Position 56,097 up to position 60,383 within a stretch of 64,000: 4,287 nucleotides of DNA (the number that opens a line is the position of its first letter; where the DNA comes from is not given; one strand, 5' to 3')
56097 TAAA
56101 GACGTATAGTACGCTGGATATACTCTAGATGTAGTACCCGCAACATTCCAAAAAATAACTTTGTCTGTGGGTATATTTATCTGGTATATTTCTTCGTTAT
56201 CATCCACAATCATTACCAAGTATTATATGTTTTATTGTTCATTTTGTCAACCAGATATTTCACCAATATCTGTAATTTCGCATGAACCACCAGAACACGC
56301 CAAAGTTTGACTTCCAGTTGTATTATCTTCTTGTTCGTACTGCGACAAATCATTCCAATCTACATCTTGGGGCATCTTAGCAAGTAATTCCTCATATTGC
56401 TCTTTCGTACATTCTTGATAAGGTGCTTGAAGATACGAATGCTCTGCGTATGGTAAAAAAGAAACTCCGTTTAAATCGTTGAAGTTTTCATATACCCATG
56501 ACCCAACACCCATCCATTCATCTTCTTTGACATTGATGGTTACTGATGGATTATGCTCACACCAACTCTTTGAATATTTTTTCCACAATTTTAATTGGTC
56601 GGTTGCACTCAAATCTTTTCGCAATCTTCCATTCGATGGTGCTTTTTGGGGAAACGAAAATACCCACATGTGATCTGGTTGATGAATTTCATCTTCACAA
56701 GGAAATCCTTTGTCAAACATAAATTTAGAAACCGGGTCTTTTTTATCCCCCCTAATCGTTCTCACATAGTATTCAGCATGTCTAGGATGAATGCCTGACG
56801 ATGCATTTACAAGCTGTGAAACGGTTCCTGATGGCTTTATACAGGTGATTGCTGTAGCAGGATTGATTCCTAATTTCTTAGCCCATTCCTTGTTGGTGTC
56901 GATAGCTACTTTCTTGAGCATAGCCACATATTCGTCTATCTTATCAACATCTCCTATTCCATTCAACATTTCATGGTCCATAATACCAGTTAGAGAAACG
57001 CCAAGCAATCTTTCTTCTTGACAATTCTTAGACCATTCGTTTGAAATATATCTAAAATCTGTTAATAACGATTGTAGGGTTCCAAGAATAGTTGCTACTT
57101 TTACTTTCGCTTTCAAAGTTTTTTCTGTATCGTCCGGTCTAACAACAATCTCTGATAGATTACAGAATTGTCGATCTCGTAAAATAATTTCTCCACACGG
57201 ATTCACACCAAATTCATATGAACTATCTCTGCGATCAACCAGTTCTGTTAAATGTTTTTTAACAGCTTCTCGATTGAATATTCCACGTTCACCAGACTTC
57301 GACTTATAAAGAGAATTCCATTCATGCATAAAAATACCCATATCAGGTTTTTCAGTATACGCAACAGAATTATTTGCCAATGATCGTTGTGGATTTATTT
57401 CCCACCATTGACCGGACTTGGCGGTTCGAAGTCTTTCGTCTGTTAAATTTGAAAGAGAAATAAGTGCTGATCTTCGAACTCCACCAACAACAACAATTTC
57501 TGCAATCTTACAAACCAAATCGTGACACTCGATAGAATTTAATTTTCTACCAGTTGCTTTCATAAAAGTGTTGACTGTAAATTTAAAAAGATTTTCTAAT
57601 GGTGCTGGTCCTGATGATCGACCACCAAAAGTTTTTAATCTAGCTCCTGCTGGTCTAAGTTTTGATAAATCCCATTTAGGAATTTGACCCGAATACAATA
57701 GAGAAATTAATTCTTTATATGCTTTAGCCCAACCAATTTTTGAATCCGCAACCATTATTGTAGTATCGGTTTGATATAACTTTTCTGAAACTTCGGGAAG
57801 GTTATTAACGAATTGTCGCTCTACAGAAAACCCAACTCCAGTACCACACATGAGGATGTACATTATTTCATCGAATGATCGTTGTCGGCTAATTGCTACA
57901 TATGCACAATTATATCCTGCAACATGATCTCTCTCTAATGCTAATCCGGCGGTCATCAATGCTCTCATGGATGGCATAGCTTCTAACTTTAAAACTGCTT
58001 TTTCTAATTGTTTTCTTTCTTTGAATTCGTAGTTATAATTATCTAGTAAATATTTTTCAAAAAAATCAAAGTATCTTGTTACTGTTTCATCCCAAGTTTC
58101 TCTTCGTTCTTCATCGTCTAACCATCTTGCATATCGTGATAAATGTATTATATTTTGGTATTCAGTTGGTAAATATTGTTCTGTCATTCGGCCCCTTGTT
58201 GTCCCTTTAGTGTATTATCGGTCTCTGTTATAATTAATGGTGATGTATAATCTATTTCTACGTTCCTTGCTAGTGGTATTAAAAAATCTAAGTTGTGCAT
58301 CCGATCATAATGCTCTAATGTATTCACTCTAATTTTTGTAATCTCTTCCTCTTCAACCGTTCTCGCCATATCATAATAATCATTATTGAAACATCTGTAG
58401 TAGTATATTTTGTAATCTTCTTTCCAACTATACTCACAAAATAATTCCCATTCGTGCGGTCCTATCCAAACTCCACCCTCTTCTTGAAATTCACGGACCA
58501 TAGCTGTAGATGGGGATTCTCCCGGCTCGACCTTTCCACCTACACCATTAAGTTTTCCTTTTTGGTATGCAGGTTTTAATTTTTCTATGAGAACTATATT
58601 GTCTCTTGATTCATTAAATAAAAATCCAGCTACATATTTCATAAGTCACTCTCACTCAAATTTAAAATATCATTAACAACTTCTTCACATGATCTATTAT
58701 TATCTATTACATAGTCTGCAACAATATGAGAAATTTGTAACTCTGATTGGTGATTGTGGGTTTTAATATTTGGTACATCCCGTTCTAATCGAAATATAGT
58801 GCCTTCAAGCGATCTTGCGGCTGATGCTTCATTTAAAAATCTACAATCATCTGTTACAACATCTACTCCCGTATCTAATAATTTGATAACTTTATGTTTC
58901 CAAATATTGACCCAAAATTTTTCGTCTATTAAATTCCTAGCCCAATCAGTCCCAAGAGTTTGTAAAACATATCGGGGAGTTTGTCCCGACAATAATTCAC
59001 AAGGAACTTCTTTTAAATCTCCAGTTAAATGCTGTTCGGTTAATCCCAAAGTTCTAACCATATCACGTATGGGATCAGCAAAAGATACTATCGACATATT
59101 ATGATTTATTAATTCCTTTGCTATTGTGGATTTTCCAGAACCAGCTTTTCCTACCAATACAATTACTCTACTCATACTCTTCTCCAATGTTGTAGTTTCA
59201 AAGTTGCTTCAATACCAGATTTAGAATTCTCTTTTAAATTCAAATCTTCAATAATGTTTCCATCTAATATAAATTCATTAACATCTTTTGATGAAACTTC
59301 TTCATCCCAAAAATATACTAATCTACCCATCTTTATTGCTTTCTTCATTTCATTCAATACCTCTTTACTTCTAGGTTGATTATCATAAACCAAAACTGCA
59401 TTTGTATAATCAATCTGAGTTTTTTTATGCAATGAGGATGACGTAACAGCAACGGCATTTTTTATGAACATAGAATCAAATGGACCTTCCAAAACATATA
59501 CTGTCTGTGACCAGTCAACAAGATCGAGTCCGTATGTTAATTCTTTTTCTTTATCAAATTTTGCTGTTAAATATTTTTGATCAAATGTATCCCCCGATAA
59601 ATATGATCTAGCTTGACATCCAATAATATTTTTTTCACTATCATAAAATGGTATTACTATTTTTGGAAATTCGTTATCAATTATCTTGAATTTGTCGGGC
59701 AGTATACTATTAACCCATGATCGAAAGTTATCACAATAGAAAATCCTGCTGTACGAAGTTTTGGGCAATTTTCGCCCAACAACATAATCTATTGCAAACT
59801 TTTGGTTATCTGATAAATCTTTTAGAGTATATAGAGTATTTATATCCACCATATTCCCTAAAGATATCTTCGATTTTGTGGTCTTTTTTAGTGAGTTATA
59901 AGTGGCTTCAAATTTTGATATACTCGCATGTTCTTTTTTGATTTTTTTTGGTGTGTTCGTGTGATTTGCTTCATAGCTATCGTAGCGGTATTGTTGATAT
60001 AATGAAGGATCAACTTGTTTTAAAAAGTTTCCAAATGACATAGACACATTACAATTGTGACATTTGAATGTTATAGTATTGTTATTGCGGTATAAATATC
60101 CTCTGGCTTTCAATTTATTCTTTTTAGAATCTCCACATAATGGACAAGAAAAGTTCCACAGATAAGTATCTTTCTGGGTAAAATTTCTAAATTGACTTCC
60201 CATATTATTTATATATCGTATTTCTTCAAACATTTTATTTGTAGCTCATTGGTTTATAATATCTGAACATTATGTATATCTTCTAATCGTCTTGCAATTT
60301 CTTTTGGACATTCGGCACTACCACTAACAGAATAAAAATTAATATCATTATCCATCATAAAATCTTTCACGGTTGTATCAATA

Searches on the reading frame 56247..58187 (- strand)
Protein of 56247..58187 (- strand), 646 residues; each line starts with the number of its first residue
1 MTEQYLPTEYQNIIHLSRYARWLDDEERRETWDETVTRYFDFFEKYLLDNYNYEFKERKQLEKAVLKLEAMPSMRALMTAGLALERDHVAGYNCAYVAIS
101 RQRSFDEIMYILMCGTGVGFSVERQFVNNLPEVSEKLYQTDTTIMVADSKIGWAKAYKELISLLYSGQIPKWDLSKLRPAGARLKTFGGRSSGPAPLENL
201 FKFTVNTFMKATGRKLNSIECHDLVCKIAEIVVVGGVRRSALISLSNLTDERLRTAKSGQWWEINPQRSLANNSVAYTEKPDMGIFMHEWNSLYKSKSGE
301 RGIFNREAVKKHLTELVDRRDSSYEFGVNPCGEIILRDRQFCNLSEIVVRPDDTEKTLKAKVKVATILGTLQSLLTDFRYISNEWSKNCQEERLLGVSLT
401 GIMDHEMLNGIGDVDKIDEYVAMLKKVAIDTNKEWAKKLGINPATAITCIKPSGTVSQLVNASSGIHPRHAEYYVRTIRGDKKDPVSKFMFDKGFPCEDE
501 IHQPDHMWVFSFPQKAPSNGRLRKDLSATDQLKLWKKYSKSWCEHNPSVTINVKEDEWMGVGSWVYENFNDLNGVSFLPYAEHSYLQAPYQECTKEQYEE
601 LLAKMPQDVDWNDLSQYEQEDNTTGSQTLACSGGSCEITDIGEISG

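Call 9: search_protein_families(library=pfam, proteins=[window:56247-58187:-])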
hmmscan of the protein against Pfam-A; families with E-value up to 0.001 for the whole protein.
window:56247-58187:- (646 aa): 3 families
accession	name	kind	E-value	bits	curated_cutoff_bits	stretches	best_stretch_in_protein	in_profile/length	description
PF02867.20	Ribonuc_red_lgC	-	7.1e-10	38.6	23.9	0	434-482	371-418/523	Ribonucleotide reductase, barrel domain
PF21995.1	RNR-II_ins_dom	-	1.4e-06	28.9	27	1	143-202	36-101/107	B12-dependent ribonucleotide reductase, insertion domain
PF17975.6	RNR_Alpha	-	3.6e-05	24.6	26.4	1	9-79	19-98/101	Ribonucleotide reductase alpha domain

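Call 10: search_dna_similar(query=window:56247-58187:-, collection=phages, mode=protein, max_rows=15)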
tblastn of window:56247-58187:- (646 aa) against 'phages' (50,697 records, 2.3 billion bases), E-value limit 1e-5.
Records with a match: 1220; places in all: 1220; records where one place covers at least 80% of the query: 1065.
Best place of each record, by identity: 60-80% 7; <60% 1213.
By first word of the organism name: Mycobacterium 709; Streptomyces 300; Rhodococcus 47; Gordonia 28; Roseobacter 23; Pseudomonas 15; Thermus 13; Nodularia 9; Synechococcus 9; Sinorhizobium 8; and 25 more.
By host as written in the record: Mycobacterium smegmatis mc2 155 524; Mycobacterium smegmatis mc#155 96; Streptomyces griseus ATCC 10137 82; Streptomyces lividans JI 1326 58; - 37; Rhodococcus erythropolis RIA 643 37; Mycobacterium smegmatis mc2155 30; Gordonia terrae 3612 24; and 112 more.
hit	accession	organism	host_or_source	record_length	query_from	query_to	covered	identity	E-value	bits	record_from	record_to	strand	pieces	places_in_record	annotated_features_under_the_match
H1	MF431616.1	Lentibacter phage vB_LenP_ICBM2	Lentibacter sp. SH36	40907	1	641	99%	61.6%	0e+0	787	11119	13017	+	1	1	cobalamin dependent ribonucleotide reductase | MazG-related NTP pyrophosphohydrolase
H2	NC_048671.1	Lentibacter phage vB_LenP_ICBM2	Lentibacter sp. SH36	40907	1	641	99%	61.6%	0e+0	787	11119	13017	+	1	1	ribonucleotide reductase | MazG-like pyrophosphatase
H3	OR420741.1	Roseobacter phage CRP-118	Paracoccaceae bacterium strain FZCC0023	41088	4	646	100%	60.9%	4e-128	809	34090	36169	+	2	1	ribonucleotide reductase (x2)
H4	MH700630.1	Sinorhizobium phage phiM6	Sinorhizobium meliloti 1021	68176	6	642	99%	61.4%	0e+0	810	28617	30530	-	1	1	nrdJ: B12-dependent ribonucleotide reductase | hypothetical protein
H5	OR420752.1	Roseobacter phage CRP-403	Paracoccaceae bacterium strain FZCC0037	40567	5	646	99%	60.8%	0e+0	803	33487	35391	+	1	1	ribonucleotide reductase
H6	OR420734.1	Roseobacter phage CRP-804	Paracoccaceae bacterium strain FZCC0196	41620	1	641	99%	60.2%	0e+0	793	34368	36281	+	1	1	hypothetical protein (x2)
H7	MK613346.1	Roseobacter phage CRP-4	Rhodobacteraceae bacterium FZCC0023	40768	6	641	98%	60.1%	0e+0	768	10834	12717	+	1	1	adenosylcobalamin-dependent ribonucleoside-triphosphate reductase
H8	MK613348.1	Roseobacter phage CRP-6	Rhodobacteraceae bacterium FZCC0042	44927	6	641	98%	60.0%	0e+0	773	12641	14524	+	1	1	adenosylcobalamin-dependent ribonucleoside-triphosphate reductase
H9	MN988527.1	Rhizobium phage RHph_N3_19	Rhizobium phaseoli N3_19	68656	2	642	99%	59.5%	0e+0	769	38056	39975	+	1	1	adenosylcobalamin-dependent ribonucleoside-triphosphate reductase ... | hypothetical protein (x2)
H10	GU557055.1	Puniceispirillum phage HMO-2011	Candidatus Puniceispirillum marinum ...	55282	1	641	99%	59.4%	0e+0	771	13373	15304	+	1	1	adenosylcobalamin-dependent ribonucleoside-triphosphate reductase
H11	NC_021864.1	Puniceispirillum phage HMO-2011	Candidatus Puniceispirillum marinum ...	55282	1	641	99%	59.4%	0e+0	771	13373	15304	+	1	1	ribonucleotide reductase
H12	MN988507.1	Rhizobium phage RHph_N3_13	Rhizobium phaseoli N3_13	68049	10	642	98%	59.9%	3e-126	773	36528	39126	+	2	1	putative ribonucleoside reductase (x2) | postulated decoy of host sigma factor protein | hypothetical protein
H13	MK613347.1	Roseobacter phage CRP-5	Rhodobacteraceae bacterium FZCC0040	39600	6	641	98%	59.4%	0e+0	761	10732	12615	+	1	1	adenosylcobalamin-dependent ribonucleoside-triphosphate reductase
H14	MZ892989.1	Roseobacter phage CRP-235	Rhodobacteraceae bacterium FZCC0040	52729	5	641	99%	59.2%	0e+0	765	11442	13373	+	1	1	putative ribonucleoside-diphosphate reductase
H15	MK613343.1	Roseobacter phage CRP-1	Rhodobacteraceae bacterium FZCC0023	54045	5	642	99%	58.9%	0e+0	755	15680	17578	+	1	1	adenosylcobalamin-dependent ribonucleoside-triphosphate reductase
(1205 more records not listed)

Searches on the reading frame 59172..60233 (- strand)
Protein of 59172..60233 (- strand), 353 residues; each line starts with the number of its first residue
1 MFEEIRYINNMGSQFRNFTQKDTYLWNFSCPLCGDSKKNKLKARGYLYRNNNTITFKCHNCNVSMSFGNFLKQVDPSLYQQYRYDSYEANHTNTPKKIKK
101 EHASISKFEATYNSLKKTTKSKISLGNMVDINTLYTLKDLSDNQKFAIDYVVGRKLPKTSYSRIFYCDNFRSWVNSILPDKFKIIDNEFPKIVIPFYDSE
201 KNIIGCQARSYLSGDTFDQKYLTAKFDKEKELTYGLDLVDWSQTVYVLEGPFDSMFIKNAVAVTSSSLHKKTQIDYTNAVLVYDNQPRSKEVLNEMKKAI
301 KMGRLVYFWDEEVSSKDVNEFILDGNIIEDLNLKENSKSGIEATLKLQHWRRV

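Call 9: search_protein_families(library=pfam, proteins=[window:59172-60233:-])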
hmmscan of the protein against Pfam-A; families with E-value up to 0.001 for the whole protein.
window:59172-60233:- (353 aa): 0 families

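Call 37: find_encoding_contigs(protein=window:59172-60233:-, flank=10000, max_places=10)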
Protein window:59172-60233:- (353 aa): no gene with exactly this product is on record in the collection.
